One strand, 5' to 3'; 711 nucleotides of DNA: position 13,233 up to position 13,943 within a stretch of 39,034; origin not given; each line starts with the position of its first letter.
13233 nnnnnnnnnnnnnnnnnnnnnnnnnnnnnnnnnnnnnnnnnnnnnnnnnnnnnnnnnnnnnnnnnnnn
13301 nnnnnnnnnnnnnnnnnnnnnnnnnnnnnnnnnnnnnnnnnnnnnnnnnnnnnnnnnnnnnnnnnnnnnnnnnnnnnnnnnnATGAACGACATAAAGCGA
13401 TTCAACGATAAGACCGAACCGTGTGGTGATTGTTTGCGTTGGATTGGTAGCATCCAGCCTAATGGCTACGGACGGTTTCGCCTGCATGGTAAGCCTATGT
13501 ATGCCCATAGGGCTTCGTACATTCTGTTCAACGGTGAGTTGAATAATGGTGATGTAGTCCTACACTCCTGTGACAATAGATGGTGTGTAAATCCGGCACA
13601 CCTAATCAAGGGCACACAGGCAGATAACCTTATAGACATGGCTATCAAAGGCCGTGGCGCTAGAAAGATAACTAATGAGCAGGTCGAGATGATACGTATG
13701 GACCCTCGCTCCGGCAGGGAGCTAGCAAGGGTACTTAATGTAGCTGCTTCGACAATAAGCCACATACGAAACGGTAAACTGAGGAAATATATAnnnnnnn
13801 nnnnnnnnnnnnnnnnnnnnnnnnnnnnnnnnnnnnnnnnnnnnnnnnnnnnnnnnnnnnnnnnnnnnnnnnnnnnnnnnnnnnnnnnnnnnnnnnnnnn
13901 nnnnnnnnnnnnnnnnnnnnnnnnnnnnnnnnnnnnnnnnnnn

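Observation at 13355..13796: Free-standing HNH homing endonuclease gene inserted between the phi1.3 promoter and the DNA ligase gene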

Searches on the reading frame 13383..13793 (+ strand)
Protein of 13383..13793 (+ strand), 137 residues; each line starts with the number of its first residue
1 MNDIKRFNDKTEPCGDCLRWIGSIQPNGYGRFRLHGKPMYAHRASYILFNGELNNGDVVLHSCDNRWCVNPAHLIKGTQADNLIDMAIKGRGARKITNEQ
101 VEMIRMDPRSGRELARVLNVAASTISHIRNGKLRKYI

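Call 3: search_protein_families(library=pfam, proteins=[window:13383-13793:+], max_evalue=1)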
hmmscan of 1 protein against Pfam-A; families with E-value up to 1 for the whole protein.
window:13383-13793:+ (137 aa): 7 families
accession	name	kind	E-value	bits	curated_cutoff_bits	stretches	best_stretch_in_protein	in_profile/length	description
PF13392.12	HNH_3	-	1.5e-08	34.6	24.8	1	40-82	2-44/46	HNH endonuclease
PF05551.17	zf-His_Me_endon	-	1.4e-05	25.8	27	1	35-84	30-92/131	Zinc-binding loop region of homing endonuclease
PF13936.12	HTH_38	-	0.024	14.8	27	1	110-127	22-39/44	Helix-turn-helix domain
PF13744.12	HTH_37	-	0.031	14.5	27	1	104-135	27-58/80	Helix-turn-helix domain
PF04218.19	CENP-B_N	-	0.033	14.3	21.2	1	110-132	24-46/53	CENP-B N-terminal DNA-binding domain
PF08339.15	RTX_C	-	0.037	14.7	30.2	1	75-118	44-86/132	RTX C-terminal domain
PF01381.28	HTH_3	-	0.041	14.3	23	1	112-132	13-33/55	Helix-turn-helix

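Call 4: search_protein_families(library=phrogs, proteins=[window:13383-13793:+], max_evalue=0.01)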
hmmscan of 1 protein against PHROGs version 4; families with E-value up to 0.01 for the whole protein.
window:13383-13793:+ (137 aa): 9 families
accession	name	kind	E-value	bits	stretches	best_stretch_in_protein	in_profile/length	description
phrog_59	-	DNA, RNA and nucleotide metabolism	1e-30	108.5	1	13-137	154-275/423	HNH endonuclease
phrog_1872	-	DNA, RNA and nucleotide metabolism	1e-25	91.6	1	15-102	34-125/166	endonuclease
phrog_6254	-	DNA, RNA and nucleotide metabolism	3e-23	83.8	1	16-103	13-101/154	HNH endonuclease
phrog_3593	-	DNA, RNA and nucleotide metabolism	6.5e-23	82.5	1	5-86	57-140/210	HNH endonuclease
phrog_826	-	DNA, RNA and nucleotide metabolism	7.3e-23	82.5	1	3-86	70-158/281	HNH endonuclease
phrog_1492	-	DNA, RNA and nucleotide metabolism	9.5e-12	45.7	1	15-92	78-165/414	HNH endonuclease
phrog_4842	-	DNA, RNA and nucleotide metabolism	7.3e-09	36.6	1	3-74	63-135/154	HNH endonuclease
phrog_99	-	DNA, RNA and nucleotide metabolism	1.8e-06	28.8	1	21-68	130-191/383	HNH endonuclease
phrog_7126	-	DNA, RNA and nucleotide metabolism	0.0071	17.3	1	110-134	32-56/120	HTH DNA binding protein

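Call 11: search_dna_similar(query=window:13383-13793:+, collection=phages, mode=protein, max_rows=60)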
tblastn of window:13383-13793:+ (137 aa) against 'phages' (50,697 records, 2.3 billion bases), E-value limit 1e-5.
Records with a match: 1497; places in all: 1965; records where one place covers at least 80% of the query: 849.
Best place of each record, by identity: >=99% 1; 90-95% 1; 80-90% 1; 60-80% 19; <60% 1475.
By first word of the organism name: Klebsiella 302; Escherichia 213; Mycobacterium 119; Acinetobacter 95; Gordonia 90; Streptomyces 81; Salmonella 73; Yersinia 72; Pseudomonas 59; Bacillus 38; and 65 more.
By host as written in the record: - 210; Klebsiella pneumoniae 164; Mycobacterium smegmatis mc2 155 84; Gordonia terrae 3612 67; Escherichia coli 53; Acinetobacter baumannii 41; Yersinia pestis 38; Klebsiella pneumoniae 135080 20; and 356 more.
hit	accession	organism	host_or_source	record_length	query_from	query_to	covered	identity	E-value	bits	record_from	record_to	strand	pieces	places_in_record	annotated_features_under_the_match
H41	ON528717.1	Shigella phage ESh3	Shigella sp.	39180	1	137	100%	100.0%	7e-89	286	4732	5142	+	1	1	hypothetical protein | ATP-dependent DNA ligase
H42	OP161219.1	Yersinia phage vB_YenP_WW2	Yersinia enterocolitica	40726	1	137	100%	94.2%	3e-84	273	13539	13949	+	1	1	HNH endonuclease | ATP-dependent DNA ligase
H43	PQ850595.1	Escherichia phage AnnaIndermaur_Bas104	Escherichia coli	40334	1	137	100%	89.1%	2e-79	259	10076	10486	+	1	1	endonuclease | DNA ligase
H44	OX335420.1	Klebsiella phage mtp15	Sewage and Seine river water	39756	1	137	100%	65.2%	3e-53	185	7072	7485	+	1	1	record has no annotation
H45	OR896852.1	Klebsiella phage Bumbleweed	Klebsiella pneumoniae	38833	1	137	100%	65.2%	5e-53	184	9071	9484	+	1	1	endonuclease | DNA ligase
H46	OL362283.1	Klebsiella phage 69101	Klebsiella pneumoniae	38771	1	137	100%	65.2%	8e-53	183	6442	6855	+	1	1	hypothetical protein | ATP-dependent DNA ligase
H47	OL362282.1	Klebsiella phage 6998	Klebsiella pneumoniae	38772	1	137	100%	65.2%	8e-53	183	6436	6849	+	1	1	hypothetical protein | ATP-dependent DNA ligase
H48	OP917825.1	Shigella phage CT02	Shigella flexneri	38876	1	137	100%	64.5%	1e-52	183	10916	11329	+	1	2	hypothetical protein | ATP-dependent DNA ligase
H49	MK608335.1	Klebsiella phage Patroon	Klebsiella pneumoniae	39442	1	137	100%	64.5%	3e-52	182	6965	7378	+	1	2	HNH endonuclease | ribosome_binding_site | ATP-dependent DNA ligase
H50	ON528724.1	Shigella phage ESh12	Shigella sp.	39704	1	137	100%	64.5%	4e-52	181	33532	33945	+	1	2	hypothetical protein | ATP-dependent DNA ligase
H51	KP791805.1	Enterobacter phage E-2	Enterobacter cloacae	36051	1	137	100%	64.5%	6e-52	181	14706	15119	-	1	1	hypothetical protein | DNA ligase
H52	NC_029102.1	Enterobacter phage E-2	Enterobacter cloacae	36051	1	137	100%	64.5%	6e-52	181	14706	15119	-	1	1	endonuclease | DNA ligase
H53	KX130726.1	Escherichia phage ECA2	Escherichia coli ATCC 13706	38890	1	137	100%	64.5%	6e-52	181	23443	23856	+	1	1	hypothetical protein | DNA ligase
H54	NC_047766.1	Escherichia phage ECA2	Escherichia coli ATCC 13706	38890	1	137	100%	64.5%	6e-52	181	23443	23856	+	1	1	endonuclease | DNA ligase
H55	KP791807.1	Enterobacter phage E-4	Enterobacter cloacae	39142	1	137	100%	64.5%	6e-52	181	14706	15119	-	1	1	hypothetical protein | DNA ligase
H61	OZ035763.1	Teseptimavirus PDP351P2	-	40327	1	137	100%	60.9%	9e-51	177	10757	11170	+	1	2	record has no annotation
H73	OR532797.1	Klebsiella phage RCIP0003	Klebsiella pneumoniae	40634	1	129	94%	43.4%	5e-24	101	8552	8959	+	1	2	hypothetical protein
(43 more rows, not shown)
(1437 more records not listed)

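Call 15: find_related_loci(query=window:13383-13793:+, collection=viral_contigs, flank=2500)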
Query window:13383-13793:+ (137 aa) in viral_contigs; peptide patterns used: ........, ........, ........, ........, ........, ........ (x = any residue, [..] = any of these).
10 stretches matched a pattern, but none encodes a relative of the query by tblastn (E <= 1e-3).

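Call 24: search_solved_structures(query=window:13383-13793:+, max_evalue=1, show_alignments=3)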
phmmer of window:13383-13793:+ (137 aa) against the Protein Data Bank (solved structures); distinct sequences matched with E-value up to 1: 0.

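Call 25: find_homologous_proteins(query=window:13383-13793:+, max_evalue=0.00001)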
Query window:13383-13793:+ (137 aa): 55 proteins with E <= 0.00001 among 58 candidates.
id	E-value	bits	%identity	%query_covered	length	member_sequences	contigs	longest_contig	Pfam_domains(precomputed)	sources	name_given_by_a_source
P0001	2.1e-80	286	91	100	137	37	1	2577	PF13392.13,PF05551.18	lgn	-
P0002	2.1e-78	279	89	100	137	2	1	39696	PF13392.13,PF05551.18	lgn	-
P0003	7.3e-74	264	83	100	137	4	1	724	PF13392.13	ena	-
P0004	2.7e-73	263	84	100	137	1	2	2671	PF13392.13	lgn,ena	-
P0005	3.0e-54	201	67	100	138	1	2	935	PF13392.13,PF05551.18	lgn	-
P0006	1.3e-53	199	67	100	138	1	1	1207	PF13392.13,PF05551.18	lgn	-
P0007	8.5e-52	193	64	100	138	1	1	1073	PF13392.13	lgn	-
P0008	1.6e-51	192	62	100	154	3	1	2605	PF13392.13,PF05551.18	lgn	-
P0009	1.2e-50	189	62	100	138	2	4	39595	PF13392.13,PF05551.18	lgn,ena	-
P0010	1.5e-50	189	64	100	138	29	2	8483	PF13392.13,PF05551.18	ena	-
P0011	1.6e-50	189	62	100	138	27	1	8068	PF13392.13,PF05551.18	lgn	-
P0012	4.3e-50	187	61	100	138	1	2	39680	PF13392.13,PF05551.18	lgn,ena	-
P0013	4.4e-50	187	62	100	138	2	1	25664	PF13392.13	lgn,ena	-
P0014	7.0e-50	187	62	100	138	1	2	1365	PF13392.13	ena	-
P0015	1.6e-49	186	62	100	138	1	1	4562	PF13392.13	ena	-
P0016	1.8e-49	185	61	100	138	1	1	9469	PF13392.13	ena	-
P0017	4.3e-49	184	61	100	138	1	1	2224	PF13392.13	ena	-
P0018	2.7e-27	113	45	98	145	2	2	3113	PF13392.13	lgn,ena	-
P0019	4.3e-27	113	41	93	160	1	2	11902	PF13392.13,PF05551.18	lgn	-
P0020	8.0e-25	105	43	88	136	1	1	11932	PF13392.13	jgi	jgi:hypothetical protein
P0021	1.2e-24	105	44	97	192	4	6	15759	PF13392.13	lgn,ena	-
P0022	8.2e-24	102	39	100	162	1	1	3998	PF13392.13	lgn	-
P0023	7.5e-23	99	45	92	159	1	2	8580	PF13392.13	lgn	-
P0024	4.9e-22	96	41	96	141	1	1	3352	PF13392.13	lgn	-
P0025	6.3e-22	96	43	93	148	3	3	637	PF13392.13,PF05551.18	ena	-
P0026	7.9e-22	96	45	91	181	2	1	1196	PF13392.13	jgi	jgi:hypothetical protein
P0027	1.4e-21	95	43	83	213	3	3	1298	PF13392.13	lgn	-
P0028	3.1e-20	91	44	85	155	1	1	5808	PF13392.13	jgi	-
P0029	6.9e-19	86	42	77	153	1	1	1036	PF13392.13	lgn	-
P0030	7.9e-19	86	49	63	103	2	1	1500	PF13392.13,PF05551.18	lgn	-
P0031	1.0e-18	86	38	91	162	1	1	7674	PF13392.13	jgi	jgi:hypothetical protein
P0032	1.1e-18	86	41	92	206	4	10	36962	PF13392.13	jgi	-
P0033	1.3e-18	85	43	85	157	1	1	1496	PF01381.29,PF13392.13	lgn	-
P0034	1.3e-18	85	39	96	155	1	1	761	PF13392.13,PF05551.18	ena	-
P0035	1.6e-18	85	42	85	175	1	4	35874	PF13392.13,PF05551.18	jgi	-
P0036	2.0e-18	85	41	91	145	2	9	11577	PF13392.13,PF05551.18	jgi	jgi:hypothetical protein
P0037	2.6e-18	84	39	98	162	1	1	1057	PF13392.13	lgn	-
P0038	3.9e-18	84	41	93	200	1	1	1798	PF13392.13,PF05551.18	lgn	-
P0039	1.5e-17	82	37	99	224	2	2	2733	PF13392.13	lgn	-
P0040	2.3e-17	81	40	88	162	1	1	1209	PF13392.13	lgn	-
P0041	5.2e-17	80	43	81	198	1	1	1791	PF13392.13,PF05551.18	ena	-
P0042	7.4e-17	80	43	90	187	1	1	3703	PF13392.13,PF05551.18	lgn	-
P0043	1.9e-16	78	39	95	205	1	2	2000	PF13392.13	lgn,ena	-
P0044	5.1e-16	77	44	86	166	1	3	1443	PF13392.13,PF05551.18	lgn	-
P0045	1.1e-15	76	47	66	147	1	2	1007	PF13392.13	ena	-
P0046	1.7e-15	75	46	72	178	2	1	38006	PF13392.13,PF05551.18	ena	-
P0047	2.5e-15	75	40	93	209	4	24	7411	PF13392.13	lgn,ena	-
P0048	4.0e-15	74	42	74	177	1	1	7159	PF00847.27,PF13392.13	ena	-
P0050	1.6e-14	72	41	81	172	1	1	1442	PF13392.13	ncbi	-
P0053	4.2e-10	58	44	61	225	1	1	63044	PF13392.13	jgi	jgi:HNH endonuclease/Putative ATPase subunit of terminase (gpP-like)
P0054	6.0e-10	57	40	96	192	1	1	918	PF13392.13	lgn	-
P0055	6.8e-10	57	37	70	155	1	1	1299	PF13392.13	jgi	jgi:hypothetical protein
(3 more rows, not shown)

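Call 28: find_encoding_contigs(protein=P0002, flank=3000, max_places=3)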
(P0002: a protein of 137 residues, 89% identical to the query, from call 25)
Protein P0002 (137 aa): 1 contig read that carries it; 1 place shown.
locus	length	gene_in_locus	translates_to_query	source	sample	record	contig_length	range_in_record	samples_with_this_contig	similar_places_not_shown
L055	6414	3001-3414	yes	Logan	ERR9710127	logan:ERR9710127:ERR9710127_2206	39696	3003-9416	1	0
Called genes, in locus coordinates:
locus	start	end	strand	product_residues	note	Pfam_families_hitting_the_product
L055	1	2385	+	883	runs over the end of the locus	PF14700:RPOL_N, PF00940:RNA_pol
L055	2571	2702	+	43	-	PF08200:Phage_T7_1_1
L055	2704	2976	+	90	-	PF10922:T7-like_gp12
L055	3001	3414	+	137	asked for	PF05551:zf-His_Me_endon (weak), PF13392:HNH_3 (weak)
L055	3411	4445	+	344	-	PF01068:DNA_ligase_A_M, PF17879:DNA_ligase_C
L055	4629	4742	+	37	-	-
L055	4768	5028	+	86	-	PF06726:BC10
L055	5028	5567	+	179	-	PF11753:DUF3310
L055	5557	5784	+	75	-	-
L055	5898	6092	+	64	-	PF16857:RNA_pol_inhib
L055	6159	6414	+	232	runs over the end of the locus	PF21265:SBB_T7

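Call 32: predict_structure(alignment_id=A2)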
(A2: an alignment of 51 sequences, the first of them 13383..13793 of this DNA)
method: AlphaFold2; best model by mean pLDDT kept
length: 137 residues; sequences in the alignment: 51
mean_pLDDT: 89.9   pTM: 0.65
mean pLDDT of the five models: 89.9, 89.1, 88.6, 88.6, 85.4
residues with pLDDT >= 90: 87; 70-90: 46; 50-70: 4; < 50: 0
segments of 3 or more residues with pLDDT < 50: none
pLDDT, mean of each block of 10 residues (from residue 1): 92 96 90 94 96 91 92 94 83 77 91 87 90 82
secondary structure, 60 per line:
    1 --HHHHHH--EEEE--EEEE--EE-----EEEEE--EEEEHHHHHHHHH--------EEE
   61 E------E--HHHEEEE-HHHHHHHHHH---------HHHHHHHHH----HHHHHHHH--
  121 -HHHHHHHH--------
elements in order: H3-8 E11-14 E17-20 E30-34 E37-40 H41-49 E58-61 E74-77 H79-88 H98-106 H111-118 H122-129

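Call 54: fold_search(model_id=the predicted structure, library=pdb)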
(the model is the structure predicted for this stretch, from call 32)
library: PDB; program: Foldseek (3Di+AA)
matches with E <= 10: 538; with E <= 0.001: 0
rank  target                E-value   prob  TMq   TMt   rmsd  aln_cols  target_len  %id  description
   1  1u3e_M                4.7e-03  1.00  0.46  0.38  11.1       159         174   18  DNA binding and cleavage by the HNH homing endonuclease I-HmuI (released 2004-08-31)
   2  1evw_A                1.6e-02  0.95  0.28  0.25   6.9        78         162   18  L116A MUTANT OF THE HOMING ENDONUCLEASE I-PPOI COMPLEXED TO HOMING SITE DNA. (released 2000-08-03)
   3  1a74_A                2.1e-02  0.94  0.29  0.25   6.8        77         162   18  I-PPOL HOMING ENDONUCLEASE/DNA COMPLEX (released 1998-06-22)
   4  1cyq_A                2.1e-02  0.94  0.29  0.25   6.8        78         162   17  INTRON ENCODED HOMING ENDONUCLEASE I-PPOI (H98A)/DNA HOMING SITE COMPLEX (released 1999-11-19)
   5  2o6m_A                2.5e-02  0.92  0.29  0.25   6.8        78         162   17  H98Q mutant of the homing endonuclease I-PPOI complexed with DNA (released 2007-10-30)
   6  5jls                  2.2e-01  0.77  0.23  0.24   6.8        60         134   18  Crystal Structure of Adhesin competence repressor (AdcR) from Streptococcus pyogenes (C-terminally His tagged) (released 2017-05-03)
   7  9xvd_A                3.4e-01  0.80  0.40  0.33   6.8       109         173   17  Crystal structure of NFIC homodimer bound to DNA (released 2025-12-31)
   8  5jlu                  4.4e-01  0.51  0.23  0.23   7.5        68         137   20  Crystal Structure of Adhesin competence repressor (AdcR) from Streptococcus pyogenes (released 2017-05-03)
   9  9nhc_A                5.0e-01  0.06  0.16  0.05  18.1       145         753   10  Cryo-EM structure of SIWI-piRNA-target(49-nt)-GTSF1-Maelstrom complex (released 2025-09-17)
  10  1u8b_A                6.0e-01  0.10  0.23  0.23  10.2       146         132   10  Crystal structure of the methylated N-ADA/DNA complex (released 2005-10-11)
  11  9nhb_A                6.8e-01  0.05  0.16  0.05  16.8       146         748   10  Cryo-EM structure of SIWI-piRNA-target(25-nt)-GTSF1 complex (released 2025-09-17)
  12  3tgn_B                9.8e-01  0.28  0.22  0.21   9.0        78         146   12  Crystal Structure of the zinc-dependent MarR Family Transcriptional Regulator AdcR in the Zn(II)-bound State (released 2011-11-30)
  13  1zr2_B                1.0e+00  0.51  0.25  0.19   8.5        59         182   20  Structure of a Synaptic gamma-delta Resolvase Tetramer Covalently Linked to two Cleaved DNAs (released 2005-08-30)
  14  3cuo_D                1.1e+00  0.21  0.18  0.25   9.0        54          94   22  Crystal structure of the predicted DNA-binding transcriptional regulator from E. coli (released 2008-06-17)
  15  7wze_Y                1.2e+00  0.30  0.22  0.19   7.4        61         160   24  Structure of Transcriptional regulator from Bacillus subtilis (strain 168) (released 2022-04-20)
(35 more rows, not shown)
